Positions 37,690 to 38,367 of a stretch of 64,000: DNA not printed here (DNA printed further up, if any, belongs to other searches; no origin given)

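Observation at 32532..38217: His-tailed ArsR/SmtB metal sensor divergent from a Dpp/Nik-type ABC importer, with a perfect double-palindrome operator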

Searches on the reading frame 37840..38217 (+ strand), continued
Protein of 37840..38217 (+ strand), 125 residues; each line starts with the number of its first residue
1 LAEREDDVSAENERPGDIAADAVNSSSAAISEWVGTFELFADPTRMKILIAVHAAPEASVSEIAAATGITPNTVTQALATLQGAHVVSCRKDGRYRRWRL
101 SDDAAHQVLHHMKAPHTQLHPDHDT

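Call 39: find_encoding_contigs(protein=P0037, flank=8000, max_places=3)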
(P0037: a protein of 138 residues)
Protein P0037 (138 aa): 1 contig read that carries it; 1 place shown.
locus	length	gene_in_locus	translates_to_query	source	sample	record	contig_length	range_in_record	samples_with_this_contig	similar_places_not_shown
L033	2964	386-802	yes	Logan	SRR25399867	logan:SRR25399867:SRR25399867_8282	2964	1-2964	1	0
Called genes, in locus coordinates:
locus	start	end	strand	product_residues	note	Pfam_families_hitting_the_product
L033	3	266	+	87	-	?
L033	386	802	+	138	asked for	PF12802:MarR_2 (weak)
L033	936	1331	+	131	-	-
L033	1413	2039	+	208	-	PF19853:DUF6328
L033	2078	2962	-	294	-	?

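Call 43: find_related_loci(query=A3, collection=metagenome_contigs, flank=7000)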
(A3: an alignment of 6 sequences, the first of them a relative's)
Query A3 (134 aa) in metagenome_contigs; peptide patterns used: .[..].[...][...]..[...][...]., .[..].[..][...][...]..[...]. (x = any residue, [..] = any of these).
323 stretches matched a pattern; 38 encode a relative of the query (tblastn E <= 1e-3); 38 distinct loci.
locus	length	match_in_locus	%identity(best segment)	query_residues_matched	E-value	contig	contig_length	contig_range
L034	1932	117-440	85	27-134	5e-61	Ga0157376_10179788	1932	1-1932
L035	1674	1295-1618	84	27-134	4e-61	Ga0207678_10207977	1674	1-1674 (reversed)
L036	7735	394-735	84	21-134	3e-59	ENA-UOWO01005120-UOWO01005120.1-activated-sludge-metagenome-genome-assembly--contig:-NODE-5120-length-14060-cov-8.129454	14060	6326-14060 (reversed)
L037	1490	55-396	84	21-134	1e-61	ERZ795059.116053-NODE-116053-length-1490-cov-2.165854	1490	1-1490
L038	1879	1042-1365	84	27-134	2e-60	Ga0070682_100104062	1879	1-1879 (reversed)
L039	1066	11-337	83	26-134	9e-63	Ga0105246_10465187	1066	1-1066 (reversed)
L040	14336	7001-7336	85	23-134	5e-59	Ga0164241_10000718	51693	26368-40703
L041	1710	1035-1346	85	31-134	1e-59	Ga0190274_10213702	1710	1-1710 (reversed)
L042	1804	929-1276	82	19-134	5e-59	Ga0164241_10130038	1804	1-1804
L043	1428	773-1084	86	31-134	5e-60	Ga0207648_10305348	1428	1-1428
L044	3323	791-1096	85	33-134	3e-57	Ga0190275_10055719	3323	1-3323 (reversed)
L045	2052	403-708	84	33-134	8e-58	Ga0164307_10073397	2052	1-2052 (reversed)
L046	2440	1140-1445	84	33-134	5e-57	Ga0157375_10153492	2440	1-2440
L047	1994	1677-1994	82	19-124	3e-53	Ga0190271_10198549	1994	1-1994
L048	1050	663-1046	72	1-134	5e-54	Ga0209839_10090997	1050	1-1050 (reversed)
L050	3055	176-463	77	38-133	6e-46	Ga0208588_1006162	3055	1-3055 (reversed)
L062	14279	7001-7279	61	42-134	1e-33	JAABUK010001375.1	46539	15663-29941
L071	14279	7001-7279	62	42-134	7e-34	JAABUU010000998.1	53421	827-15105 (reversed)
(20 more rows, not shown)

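Call 53: search_protein_families(library=pfam, proteins=[L062:7391-8332:+, L071:8323-9447:+, L062:5993-6544:-, L062:5361-6092:-, L062:4373-5686:+, L062:9359-10207:+, L030:2373-2726:+, L050:606-1874:+, L033:882-1331:+, L034:437-1930:-], max_evalue=0.001)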
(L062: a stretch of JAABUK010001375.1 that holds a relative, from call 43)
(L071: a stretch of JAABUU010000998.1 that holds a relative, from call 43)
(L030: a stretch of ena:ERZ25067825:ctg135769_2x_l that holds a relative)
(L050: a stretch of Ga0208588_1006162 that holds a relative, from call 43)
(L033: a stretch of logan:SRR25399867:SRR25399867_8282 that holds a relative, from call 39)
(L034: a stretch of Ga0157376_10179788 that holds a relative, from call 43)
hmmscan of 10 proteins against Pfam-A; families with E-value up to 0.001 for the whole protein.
L062:7391-8332:+ (313 aa): 12 families
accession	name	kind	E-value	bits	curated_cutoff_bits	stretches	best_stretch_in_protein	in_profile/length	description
PF13847.12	Methyltransf_31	-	2.2e-31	109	27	1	101-230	2-132/145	Methyltransferase domain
PF13649.12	Methyltransf_25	-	2.8e-20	73.2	27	1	106-202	1-97/97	Methyltransferase domain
PF08241.18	Methyltransf_11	-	2.1e-19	70.4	21.2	1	107-204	1-93/95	Methyltransferase domain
PF01209.24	Ubie_methyltran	-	3e-15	56.7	20.1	1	101-206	46-151/233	ubiE/COQ5 methyltransferase family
PF08242.18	Methyltransf_12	-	5.1e-10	40.4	30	1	107-204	1-98/98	Methyltransferase domain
PF13489.12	Methyltransf_23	-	1e-07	32.3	27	1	98-212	18-122/164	Methyltransferase domain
PF20922.3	Anamorsin_N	-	6.2e-06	26.5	27.1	1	146-214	27-95/163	Anamorsin, N-terminal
PF06325.19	PrmA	-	1.1e-05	25.5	22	1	101-213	160-265/296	Ribosomal protein L11 methyltransferase (PrmA)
PF01135.25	PCMT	-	2.1e-05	24.8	20.3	1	99-165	70-136/210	Protein-L-isoaspartate(D-aspartate) O-methyltransferase (PCMT)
PF01170.24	UPF0020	-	7.2e-05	23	22.3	1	130-179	79-129/197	RMKL-like, methyltransferase domain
PF05175.20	MTS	-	0.00012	22.2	23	1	102-196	31-124/170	Methyltransferase small domain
PF24675.1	NpmA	-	0.00069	19.4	60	0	102-167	23-91/214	16S rRNA (adenine(1408)-N(1))-methyltransferase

L071:8323-9447:+ (374 aa): 1 family
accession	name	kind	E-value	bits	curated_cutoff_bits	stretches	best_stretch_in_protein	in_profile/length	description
PF01758.21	SBF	-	9.2e-54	182.5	24.3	1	65-261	1-190/191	Sodium Bile acid symporter family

L062:5993-6544:- (183 aa): 5 families
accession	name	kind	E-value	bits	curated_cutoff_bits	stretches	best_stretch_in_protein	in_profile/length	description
PF13302.13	Acetyltransf_3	-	4.6e-22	79.6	25.4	1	18-155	2-138/138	Acetyltransferase (GNAT) domain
PF00583.31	Acetyltransf_1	-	1.9e-12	47.9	20.7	1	62-154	24-116/116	Acetyltransferase (GNAT) family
PF13420.13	Acetyltransf_4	-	1.9e-05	25.2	24.3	1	78-172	57-152/155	Acetyltransferase (GNAT) domain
PF13523.12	Acetyltransf_8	-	3.8e-05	23.8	27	1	101-159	84-142/145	Acetyltransferase (GNAT) domain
PF13508.13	Acetyltransf_7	-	7.6e-05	23.5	27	1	80-155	13-83/84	Acetyltransferase (GNAT) domain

L062:5361-6092:- (243 aa): 0 families

L062:4373-5686:+ (437 aa): 0 families

L062:9359-10207:+ (282 aa): 1 family
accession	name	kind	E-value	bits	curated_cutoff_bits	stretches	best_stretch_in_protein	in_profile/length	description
PF01451.26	LMWPc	-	1.8e-11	44.8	23.2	1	48-129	1-89/144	Low molecular weight phosphotyrosine protein phosphatase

L030:2373-2726:+ (117 aa): 0 families

L050:606-1874:+ (422 aa): 3 families
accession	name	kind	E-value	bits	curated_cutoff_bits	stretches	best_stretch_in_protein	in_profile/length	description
PF07690.21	MFS_1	-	5.9e-30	104.8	33.4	2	34-283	11-250/347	Major Facilitator Superfamily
PF13347.12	MFS_2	-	4.5e-13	49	27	1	56-361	29-346/427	MFS/sugar transport protein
PF00083.30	Sugar_tr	-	0.00072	19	22.3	1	258-346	29-119/452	Sugar (and other) transporter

L033:882-1331:+ (149 aa): 0 families

L034:437-1930:- (497 aa): 10 families
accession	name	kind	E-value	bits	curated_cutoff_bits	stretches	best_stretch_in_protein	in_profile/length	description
PF00743.25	FMO-like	-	2.7e-45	155.3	22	2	140-460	139-483/532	Flavin-binding monooxygenase-like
PF07992.20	Pyr_redox_2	-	9.9e-12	45.3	26.1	1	24-204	2-166/291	Pyridine nucleotide-disulphide oxidoreductase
PF01266.30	DAO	-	6.9e-11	42.7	27.9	1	24-113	1-77/353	FAD dependent oxidoreductase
PF13450.12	NAD_binding_8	-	5.2e-09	36.7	21.9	1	27-72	1-41/68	NAD(P)-binding Rossmann-like domain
PF13738.12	Pyr_redox_3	-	1.3e-08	34.9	30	1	27-211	2-195/305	Pyridine nucleotide-disulphide oxidoreductase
PF01593.30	Amino_oxidase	-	3.9e-07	30.1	19.8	0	33-63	2-32/443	Flavin containing amine oxidoreductase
PF00890.30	FAD_binding_2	-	3.3e-05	23.7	20.4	1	25-71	2-46/414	FAD binding domain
PF13454.12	NAD_binding_9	-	9.4e-05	22.9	21.8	0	26-101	1-66/155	FAD-NAD(P)-binding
PF03486.20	HI0933_like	-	0.00043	20.2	50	1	24-59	2-37/244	HI0933-like protein Rossmann domain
PF12831.13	FAD_oxidored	-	0.00055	19.8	27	1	25-62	2-39/416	FAD dependent oxidoreductase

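Call 62: fold_search(model_id=the predicted structure, library=pdb)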
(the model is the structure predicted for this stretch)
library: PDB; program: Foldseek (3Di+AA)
matches with E <= 10: 1675; with E <= 0.001: 82
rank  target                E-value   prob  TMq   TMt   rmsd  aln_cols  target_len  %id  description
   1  3cuo_D                5.3e-06  1.00  0.68  0.88   1.5        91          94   18  Crystal structure of the predicted DNA-binding transcriptional regulator from E. coli (released 2008-06-17)
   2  1r23_A                1.0e-05  1.00  0.55  0.65   2.7        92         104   27  Crystal structure of the cyanobacterial metallothionein repressor SmtB in the Zn1-form (one Zn(II) per dimer) (released 2004-05-18)
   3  1smt_A                1.1e-05  1.00  0.57  0.71   2.6        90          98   27  SMTB REPRESSOR FROM SYNECHOCOCCUS PCC7942 (released 1997-12-03)
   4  4omz_A                1.3e-05  1.00  0.58  0.71   2.7        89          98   24  Crystal Structure of NolR from Sinorhizobium fredii (released 2014-04-16)
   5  3cuo_C                1.6e-05  1.00  0.68  0.88   1.4        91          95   18  Crystal structure of the predicted DNA-binding transcriptional regulator from E. coli (released 2008-06-17)
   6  6uvu_B                1.8e-05  1.00  0.65  0.71   1.4        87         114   26  Crystal structure of the AntR antimony-specific transcriptional repressor (released 2020-11-04)
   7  4omz_B                1.8e-05  1.00  0.59  0.73   2.6        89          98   24  Crystal Structure of NolR from Sinorhizobium fredii (released 2014-04-16)
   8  1r23_B                1.9e-05  1.00  0.55  0.68   2.8        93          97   27  Crystal structure of the cyanobacterial metallothionein repressor SmtB in the Zn1-form (one Zn(II) per dimer) (released 2004-05-18)
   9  1r22_B                1.9e-05  1.00  0.55  0.68   2.9        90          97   29  Crystal structure of the cyanobacterial metallothionein repressor SmtB (C14S/C61S/C121S mutant) in the Zn2alpha5-form (released 2004-05-18)
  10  1smt_B                2.4e-05  1.00  0.55  0.66   2.8        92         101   27  SMTB REPRESSOR FROM SYNECHOCOCCUS PCC7942 (released 1997-12-03)
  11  6cda                  2.4e-05  1.00  0.54  0.69   3.7        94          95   24  Crystal structure of L34A CzrA in the Zn(II)bound state (released 2018-07-11)
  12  4omz_C                3.3e-05  1.00  0.57  0.69   2.8        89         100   24  Crystal Structure of NolR from Sinorhizobium fredii (released 2014-04-16)
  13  1r1u_A                3.5e-05  1.00  0.55  0.70   3.5        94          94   24  Crystal structure of the metal-sensing transcriptional repressor CzrA from Staphylococcus aureus in the apo-form (released 2004-05-18)
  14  3cuo_A                4.0e-05  1.00  0.66  0.82   1.9        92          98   17  Crystal structure of the predicted DNA-binding transcriptional regulator from E. coli (released 2008-06-17)
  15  6cdb_B                4.6e-05  1.00  0.55  0.70   3.5        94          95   23  Crystal Structure of V66L CzrA in the Zn(II)bound state (released 2018-07-11)
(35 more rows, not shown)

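Call 64: find_encoding_contigs(protein=P0010, flank=9000, max_places=2)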
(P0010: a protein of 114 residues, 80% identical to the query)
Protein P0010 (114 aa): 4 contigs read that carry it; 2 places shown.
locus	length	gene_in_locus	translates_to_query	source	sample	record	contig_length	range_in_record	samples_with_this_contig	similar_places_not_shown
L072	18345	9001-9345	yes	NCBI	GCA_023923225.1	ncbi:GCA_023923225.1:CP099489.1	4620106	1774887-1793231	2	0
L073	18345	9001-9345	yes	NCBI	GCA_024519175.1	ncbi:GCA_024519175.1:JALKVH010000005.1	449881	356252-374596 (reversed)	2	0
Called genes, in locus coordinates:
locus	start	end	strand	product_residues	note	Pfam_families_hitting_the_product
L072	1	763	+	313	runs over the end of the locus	PF01965:DJ-1_PfpI, PF00165:HTH_AraC (faint), PF12833:HTH_18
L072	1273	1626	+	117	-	PF00392:GntR, PF02082:Rrf2 (faint)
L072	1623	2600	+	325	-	PF07853:DUF1648 (weak)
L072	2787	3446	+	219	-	PF01370:Epimerase (weak), PF05368:NmrA, PF13460:NAD_binding_10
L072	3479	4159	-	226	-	PF00005:ABC_tran, PF13304:AAA_21 (weak)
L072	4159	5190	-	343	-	PF00005:ABC_tran, PF13304:AAA_21 (weak)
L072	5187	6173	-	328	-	PF00528:BPD_transp_1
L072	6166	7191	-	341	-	PF00528:BPD_transp_1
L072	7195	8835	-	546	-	PF00496:SBP_bac_5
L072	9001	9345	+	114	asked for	PF01047:MarR (faint), PF01022:HTH_5 (weak), PF12802:MarR_2 (weak), PF12840:HTH_20 (weak), PF13412:HTH_24 (weak), PF25212:HVO_A0114 (weak), PF09339:HTH_IclR (weak)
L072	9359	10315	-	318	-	PF19040:SGNH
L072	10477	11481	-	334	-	PF10920:DUF2705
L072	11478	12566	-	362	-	PF00005:ABC_tran, PF13304:AAA_21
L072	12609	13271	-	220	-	PF21948:LplA-B_cat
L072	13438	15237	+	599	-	PF00069:Pkinase, PF07714:PK_Tyr_Ser-Thr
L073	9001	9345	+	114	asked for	PF01047:MarR (faint), PF01022:HTH_5 (weak), PF12802:MarR_2 (weak), PF12840:HTH_20 (weak), PF13412:HTH_24 (weak), PF25212:HVO_A0114 (weak), PF09339:HTH_IclR (weak)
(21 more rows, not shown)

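Call 65: find_encoding_contigs(protein=P0008, flank=9000, max_places=2)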
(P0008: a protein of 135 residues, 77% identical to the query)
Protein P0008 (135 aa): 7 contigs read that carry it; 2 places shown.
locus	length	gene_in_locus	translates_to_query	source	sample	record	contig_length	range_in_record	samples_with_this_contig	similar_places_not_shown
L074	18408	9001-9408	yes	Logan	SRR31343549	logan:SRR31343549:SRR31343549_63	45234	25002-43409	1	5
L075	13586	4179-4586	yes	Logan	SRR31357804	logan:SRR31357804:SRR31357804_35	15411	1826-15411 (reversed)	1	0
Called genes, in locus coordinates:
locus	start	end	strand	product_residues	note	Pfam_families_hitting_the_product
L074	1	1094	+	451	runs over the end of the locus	-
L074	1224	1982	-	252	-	PF00903:Glyoxalase (weak), PF13468:Glyoxalase_3, PF13669:Glyoxalase_4 (weak), PF18029:Glyoxalase_6 (faint)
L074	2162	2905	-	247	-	PF13472:Lipase_GDSL_2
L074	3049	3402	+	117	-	PF09966:DUF2200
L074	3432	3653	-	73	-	PF20068:Amphi-Trp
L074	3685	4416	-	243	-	PF00005:ABC_tran, PF13304:AAA_21 (faint)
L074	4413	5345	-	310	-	PF00005:ABC_tran, PF13304:AAA_21 (weak)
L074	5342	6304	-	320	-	PF00528:BPD_transp_1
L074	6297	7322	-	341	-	PF00528:BPD_transp_1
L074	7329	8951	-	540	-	PF00496:SBP_bac_5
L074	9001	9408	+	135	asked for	PF12840:HTH_20, PF12802:MarR_2 (weak), PF13412:HTH_24, PF09339:HTH_IclR (weak)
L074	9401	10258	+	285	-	PF01149:Fapy_DNA_glyco, PF06831:H2TH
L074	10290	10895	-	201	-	-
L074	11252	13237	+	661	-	PF03169:OPT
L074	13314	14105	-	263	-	PF00378:ECH_1, PF16113:ECH_2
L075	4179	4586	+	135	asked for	PF12840:HTH_20, PF12802:MarR_2 (weak), PF13412:HTH_24, PF09339:HTH_IclR (weak)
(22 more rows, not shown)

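Call 72: find_homologous_proteins(query=A3, max_evalue=1e-10)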
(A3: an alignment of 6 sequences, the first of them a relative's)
Query A3 (6 sequences) (134 aa, profile of the alignment): 295 proteins with E <= 1e-10 among 8000 candidates; the best 120 are listed.
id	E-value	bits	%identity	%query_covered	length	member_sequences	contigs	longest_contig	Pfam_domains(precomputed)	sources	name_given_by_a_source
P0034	2.4e-53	197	100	100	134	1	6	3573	PF12840.14,PF13412.13,PF01022.27,PF12802.14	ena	-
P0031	2.4e-52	193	63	68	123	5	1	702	PF12840.14,PF01022.27,PF12802.14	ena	-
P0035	4.9e-52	192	60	72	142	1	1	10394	PF12840.14,PF13412.13,PF01022.27,PF12802.14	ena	-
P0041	8.2e-52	192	81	72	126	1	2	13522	PF12802.14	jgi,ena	jgi:DNA-binding transcriptional ArsR family regulator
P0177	2.9e-51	190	89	100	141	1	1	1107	PF12840.14,PF13412.13,PF01022.27,PF12802.14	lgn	-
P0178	1.6e-50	188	60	72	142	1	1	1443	PF12840.14,PF13412.13,PF01022.27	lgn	-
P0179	5.2e-50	186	78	100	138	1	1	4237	PF13412.13,PF01022.27,PF12802.14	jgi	jgi:ArsR family transcriptional regulator, lead/cadmium/zinc/bismuth-responsive transcriptional repr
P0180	5.9e-50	186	85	84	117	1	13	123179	PF13412.13,PF01022.27,PF12802.14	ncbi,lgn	-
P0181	1.2e-49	185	59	72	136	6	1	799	PF12840.14,PF13412.13,PF01022.27,PF12802.14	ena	-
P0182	1.4e-49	185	64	70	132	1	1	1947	PF12840.14,PF13412.13,PF01022.27,PF12802.14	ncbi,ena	-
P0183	1.7e-49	184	55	85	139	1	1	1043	PF12840.14,PF13412.13,PF01022.27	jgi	jgi:DNA-binding transcriptional ArsR family regulator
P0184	2.3e-49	184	82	87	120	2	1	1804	PF01047.29,PF12840.14,PF13412.13,PF25212.3,PF01022.27,PF09339.17,PF12802.14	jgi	-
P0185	2.4e-49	184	77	100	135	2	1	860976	PF12840.14,PF13412.13,PF01022.27,PF12802.14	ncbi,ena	-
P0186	2.5e-49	184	86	84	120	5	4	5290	PF13412.13,PF01022.27,PF12802.14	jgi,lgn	jgi:DNA-binding transcriptional ArsR family regulator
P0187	2.7e-49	184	90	75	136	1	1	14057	PF12840.14,PF13412.13,PF01022.27,PF12802.14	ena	-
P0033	1.1e-48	182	58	66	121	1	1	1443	PF12840.14,PF13412.13,PF01022.27,PF12802.14,PF24038.2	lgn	-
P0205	2.0e-48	181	63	70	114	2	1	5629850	PF12840.14,PF13412.13,PF01022.27,PF12802.14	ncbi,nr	ncbi:winged helix-turn-helix transcriptional regulator [Nakamurella sp. PAMC28650]|nr:winged helix-t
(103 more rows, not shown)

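Call 73: find_encoding_contigs(protein=P0205, flank=8000, max_places=2)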
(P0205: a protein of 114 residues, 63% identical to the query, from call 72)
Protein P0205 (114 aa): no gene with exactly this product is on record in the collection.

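Call 74: find_encoding_contigs(protein=P0185, flank=8000, max_places=2)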
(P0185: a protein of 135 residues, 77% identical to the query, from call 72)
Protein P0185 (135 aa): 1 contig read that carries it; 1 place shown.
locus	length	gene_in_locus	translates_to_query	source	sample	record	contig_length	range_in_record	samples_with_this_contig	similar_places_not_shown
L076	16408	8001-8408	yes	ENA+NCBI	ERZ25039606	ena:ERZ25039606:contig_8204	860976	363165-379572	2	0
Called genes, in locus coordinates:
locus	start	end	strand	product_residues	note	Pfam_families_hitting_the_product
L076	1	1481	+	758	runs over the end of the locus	PF25919:BSH_CusB (faint), PF25917:BSH_RND, PF25973:BSH_CzcB, PF25989:YknX_C (weak), PF25975:CzcB_C, PF00005:ABC_tran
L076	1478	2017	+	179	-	PF12704:MacB_PCD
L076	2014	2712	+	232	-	PF12704:MacB_PCD (weak), PF02687:FtsX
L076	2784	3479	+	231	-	-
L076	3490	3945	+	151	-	-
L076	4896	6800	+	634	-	-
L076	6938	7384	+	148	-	-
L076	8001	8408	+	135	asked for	PF01022:HTH_5 (weak), PF12802:MarR_2 (weak), PF12840:HTH_20 (weak), PF13412:HTH_24 (weak)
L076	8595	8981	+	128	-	-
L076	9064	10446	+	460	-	PF03007:WS_DGAT_cat, PF06974:WS_DGAT_C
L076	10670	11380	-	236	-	PF13489:Methyltransf_23, PF08241:Methyltransf_11, PF08242:Methyltransf_12, PF13649:Methyltransf_25, PF13847:Methyltransf_31 (weak)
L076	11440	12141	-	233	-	PF01553:Acyltransferase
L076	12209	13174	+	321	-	PF09851:SHOCT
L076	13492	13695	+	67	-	PF01035:DNA_binding_1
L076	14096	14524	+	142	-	-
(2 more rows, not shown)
